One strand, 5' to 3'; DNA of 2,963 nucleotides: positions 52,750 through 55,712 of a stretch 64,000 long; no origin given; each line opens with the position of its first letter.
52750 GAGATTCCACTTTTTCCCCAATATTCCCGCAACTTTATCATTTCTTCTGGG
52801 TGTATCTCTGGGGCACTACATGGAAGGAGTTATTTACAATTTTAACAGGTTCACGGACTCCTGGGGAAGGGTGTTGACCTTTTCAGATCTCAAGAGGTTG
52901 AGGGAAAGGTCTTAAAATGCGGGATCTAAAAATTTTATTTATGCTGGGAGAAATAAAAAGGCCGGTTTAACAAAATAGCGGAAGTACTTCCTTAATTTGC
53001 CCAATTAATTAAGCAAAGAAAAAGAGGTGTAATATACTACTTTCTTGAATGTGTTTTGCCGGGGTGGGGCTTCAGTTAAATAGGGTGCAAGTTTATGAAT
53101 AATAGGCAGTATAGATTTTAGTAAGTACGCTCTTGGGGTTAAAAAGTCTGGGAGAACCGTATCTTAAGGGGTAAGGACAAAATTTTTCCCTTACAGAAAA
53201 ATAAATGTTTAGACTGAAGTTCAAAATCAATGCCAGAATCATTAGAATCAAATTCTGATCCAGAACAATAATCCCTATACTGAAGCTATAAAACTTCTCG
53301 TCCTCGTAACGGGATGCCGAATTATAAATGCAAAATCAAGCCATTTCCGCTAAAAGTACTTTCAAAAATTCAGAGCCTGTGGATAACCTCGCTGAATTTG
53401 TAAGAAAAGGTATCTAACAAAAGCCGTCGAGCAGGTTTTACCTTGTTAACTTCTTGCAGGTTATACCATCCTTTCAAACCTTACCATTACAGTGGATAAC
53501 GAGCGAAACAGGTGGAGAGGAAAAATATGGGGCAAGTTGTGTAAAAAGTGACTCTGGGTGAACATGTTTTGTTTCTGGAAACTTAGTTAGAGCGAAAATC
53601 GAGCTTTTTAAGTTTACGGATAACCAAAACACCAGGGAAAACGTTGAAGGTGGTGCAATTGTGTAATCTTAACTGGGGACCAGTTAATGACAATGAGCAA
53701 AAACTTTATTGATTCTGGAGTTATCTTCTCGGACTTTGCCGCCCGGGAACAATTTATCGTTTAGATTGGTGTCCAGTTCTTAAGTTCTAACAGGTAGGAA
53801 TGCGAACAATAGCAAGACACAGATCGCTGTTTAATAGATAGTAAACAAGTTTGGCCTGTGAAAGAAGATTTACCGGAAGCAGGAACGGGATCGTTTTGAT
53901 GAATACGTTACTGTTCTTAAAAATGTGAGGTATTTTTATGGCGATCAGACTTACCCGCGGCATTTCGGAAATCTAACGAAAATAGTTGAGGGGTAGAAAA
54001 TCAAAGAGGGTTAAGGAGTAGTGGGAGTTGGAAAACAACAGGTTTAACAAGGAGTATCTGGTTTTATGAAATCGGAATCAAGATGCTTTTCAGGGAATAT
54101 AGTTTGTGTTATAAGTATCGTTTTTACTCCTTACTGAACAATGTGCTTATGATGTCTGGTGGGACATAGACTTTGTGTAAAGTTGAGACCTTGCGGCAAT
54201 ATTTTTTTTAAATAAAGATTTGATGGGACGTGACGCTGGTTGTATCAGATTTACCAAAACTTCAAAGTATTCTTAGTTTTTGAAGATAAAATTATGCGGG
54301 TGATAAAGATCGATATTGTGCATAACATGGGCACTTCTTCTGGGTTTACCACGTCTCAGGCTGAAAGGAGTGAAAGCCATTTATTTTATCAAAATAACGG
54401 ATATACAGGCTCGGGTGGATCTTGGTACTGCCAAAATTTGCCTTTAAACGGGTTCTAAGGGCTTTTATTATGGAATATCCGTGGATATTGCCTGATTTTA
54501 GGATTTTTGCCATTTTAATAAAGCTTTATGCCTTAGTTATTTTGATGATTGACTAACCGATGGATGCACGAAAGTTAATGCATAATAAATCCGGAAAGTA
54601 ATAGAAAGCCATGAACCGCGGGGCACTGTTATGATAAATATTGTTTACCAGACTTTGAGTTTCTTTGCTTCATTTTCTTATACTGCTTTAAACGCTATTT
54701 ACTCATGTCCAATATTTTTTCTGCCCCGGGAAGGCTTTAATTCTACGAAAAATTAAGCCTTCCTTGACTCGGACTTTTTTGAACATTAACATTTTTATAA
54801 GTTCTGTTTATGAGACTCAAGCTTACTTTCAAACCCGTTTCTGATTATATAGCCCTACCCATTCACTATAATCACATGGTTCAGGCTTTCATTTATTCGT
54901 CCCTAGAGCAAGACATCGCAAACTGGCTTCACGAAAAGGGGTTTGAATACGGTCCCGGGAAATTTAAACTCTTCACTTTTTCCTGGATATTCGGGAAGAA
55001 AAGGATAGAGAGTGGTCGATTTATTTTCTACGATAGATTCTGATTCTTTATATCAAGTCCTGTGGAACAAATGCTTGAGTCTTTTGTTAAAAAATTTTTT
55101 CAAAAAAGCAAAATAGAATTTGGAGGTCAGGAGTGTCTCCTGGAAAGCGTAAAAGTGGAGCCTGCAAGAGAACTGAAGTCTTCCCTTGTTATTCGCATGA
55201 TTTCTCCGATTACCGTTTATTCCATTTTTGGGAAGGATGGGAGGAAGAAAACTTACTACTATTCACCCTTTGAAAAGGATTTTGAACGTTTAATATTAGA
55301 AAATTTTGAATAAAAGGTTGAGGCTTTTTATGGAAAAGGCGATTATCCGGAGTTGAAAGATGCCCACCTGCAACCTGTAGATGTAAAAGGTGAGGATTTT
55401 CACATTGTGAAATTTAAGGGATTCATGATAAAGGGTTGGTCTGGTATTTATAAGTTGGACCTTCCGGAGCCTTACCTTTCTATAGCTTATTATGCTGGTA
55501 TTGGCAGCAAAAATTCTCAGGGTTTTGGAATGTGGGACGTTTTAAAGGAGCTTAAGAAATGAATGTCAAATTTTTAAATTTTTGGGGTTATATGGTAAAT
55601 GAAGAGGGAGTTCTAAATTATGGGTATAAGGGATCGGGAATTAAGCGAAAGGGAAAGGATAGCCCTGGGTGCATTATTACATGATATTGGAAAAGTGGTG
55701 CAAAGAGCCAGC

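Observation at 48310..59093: Island is a decayed type III-A CRISPR-Cas locus retaining an intact CARF-HEPN RNase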

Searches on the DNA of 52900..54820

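Call 66: search_rna_families(source=window, start=52900, end=54820, threshold=evalue, max_evalue=1)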
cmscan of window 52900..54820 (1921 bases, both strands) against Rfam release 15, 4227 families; matches with E-value up to 1: 1.
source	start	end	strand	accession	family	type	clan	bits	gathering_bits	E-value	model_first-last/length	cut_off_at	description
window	53644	53717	+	RF00283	SCARNA18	Gene; snRNA; snoRNA; scaRNA;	-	18.3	40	0.8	1-83/83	no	small Cajal body-specific RNA 18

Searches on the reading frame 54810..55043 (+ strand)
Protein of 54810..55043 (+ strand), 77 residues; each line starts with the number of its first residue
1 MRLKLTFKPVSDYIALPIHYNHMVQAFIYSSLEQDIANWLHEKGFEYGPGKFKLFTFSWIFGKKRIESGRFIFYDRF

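Call 3: search_protein_families(library=pfam, proteins=[window:54810-55043:+], max_evalue=0.1)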
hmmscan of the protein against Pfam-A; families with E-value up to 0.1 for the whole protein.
window:54810-55043:+ (77 aa): 2 families
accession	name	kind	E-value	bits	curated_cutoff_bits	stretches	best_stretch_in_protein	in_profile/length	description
PF21350.2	Cas6_I-A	-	0.0013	19.4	27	1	16-66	2-49/101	CRISPR-associated protein Cas6, N-terminal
PF18016.8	SAM_3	-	0.099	13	22.6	0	30-46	9-25/65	SAM domain (Sterile alpha motif)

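Call 4: search_protein_families(library=ncbifam, proteins=[window:54810-55043:+], max_evalue=0.1)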
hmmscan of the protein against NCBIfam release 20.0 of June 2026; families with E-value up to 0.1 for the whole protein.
window:54810-55043:+ (77 aa): 1 family
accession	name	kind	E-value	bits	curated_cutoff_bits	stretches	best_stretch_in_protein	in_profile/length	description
TIGR01877.1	cas_cas6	equivalog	0.014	15.8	58.65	1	48-74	4-31/200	CRISPR-associated endoribonuclease Cas6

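Call 94: list_cluster_members(proteins=[window:54810-55043:+, window:55071-55313:+, window:55062-55313:+, window:55353-55562:+, window:54240-54458:+, window:54294-54458:+, window:53787-53963:-, window:54346-54513:-, window:50611-51492:+, window:49493-49864:+])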
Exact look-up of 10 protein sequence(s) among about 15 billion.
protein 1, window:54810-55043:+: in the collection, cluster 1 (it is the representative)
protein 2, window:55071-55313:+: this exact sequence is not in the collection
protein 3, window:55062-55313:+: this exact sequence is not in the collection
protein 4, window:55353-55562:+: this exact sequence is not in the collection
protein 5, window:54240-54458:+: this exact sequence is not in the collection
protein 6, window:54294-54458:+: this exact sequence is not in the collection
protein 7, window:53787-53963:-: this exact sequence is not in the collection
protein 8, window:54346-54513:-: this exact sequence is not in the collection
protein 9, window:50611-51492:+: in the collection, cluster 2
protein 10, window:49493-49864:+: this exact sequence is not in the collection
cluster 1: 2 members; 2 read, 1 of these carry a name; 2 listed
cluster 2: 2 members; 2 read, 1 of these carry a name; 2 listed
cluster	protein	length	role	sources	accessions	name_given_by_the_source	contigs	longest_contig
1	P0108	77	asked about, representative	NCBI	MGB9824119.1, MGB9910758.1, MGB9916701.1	MAG: hypothetical protein ACPLN0_06715 [Candidatus Hydrothermia bacterium]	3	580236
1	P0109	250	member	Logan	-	-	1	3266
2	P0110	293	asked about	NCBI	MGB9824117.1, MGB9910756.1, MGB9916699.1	MAG: hypothetical protein ACPLN0_06705 [Candidatus Hydrothermia bacterium]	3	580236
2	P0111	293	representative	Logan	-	-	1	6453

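Call 95: find_encoding_contigs(protein=P0109, flank=10000, max_places=3)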
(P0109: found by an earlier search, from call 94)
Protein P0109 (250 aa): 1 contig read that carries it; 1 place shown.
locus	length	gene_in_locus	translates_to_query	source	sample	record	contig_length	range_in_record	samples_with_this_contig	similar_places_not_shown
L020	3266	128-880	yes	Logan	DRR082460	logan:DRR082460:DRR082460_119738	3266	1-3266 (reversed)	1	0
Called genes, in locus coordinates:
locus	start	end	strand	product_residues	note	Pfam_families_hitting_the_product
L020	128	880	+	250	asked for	PF21350:Cas6_I-A, PF01881:Cas_Cas6_C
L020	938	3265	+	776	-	?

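Call 96: find_encoding_contigs(protein=P0111, flank=10000, max_places=3)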
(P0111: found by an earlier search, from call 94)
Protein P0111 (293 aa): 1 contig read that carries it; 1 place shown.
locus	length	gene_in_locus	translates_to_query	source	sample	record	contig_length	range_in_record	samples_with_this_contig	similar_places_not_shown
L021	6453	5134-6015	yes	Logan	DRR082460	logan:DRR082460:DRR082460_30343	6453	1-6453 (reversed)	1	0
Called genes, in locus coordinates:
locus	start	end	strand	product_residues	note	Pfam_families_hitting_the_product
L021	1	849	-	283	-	?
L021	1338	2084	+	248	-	-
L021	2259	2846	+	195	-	-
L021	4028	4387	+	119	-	-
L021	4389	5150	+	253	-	-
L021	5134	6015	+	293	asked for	-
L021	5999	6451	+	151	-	?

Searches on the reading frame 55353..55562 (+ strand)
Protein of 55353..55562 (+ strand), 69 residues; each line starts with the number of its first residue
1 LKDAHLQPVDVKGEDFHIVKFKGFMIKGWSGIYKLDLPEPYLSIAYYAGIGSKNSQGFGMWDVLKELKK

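Call 3: search_protein_families(library=pfam, proteins=[window:55353-55562:+], max_evalue=0.1)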
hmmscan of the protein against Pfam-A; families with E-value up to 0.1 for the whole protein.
window:55353-55562:+ (69 aa): 2 families
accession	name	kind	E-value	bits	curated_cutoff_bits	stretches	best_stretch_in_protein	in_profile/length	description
PF01881.21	Cas_Cas6_C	-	3.6e-15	57.3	23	1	2-63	65-125/125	CRISPR associated protein Cas6, C-terminal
PF10040.14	CRISPR_Cas6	-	0.0041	18.2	25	1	27-60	51-88/89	CRISPR-associated endoribonuclease Cas6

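Call 4: search_protein_families(library=ncbifam, proteins=[window:55353-55562:+], max_evalue=0.1)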
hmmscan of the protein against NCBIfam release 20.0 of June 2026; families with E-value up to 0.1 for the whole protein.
window:55353-55562:+ (69 aa): 1 family
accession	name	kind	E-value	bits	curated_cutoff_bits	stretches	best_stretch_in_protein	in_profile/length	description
TIGR01877.1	cas_cas6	equivalog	1.8e-11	44.9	58.65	1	11-61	145-199/200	CRISPR-associated endoribonuclease Cas6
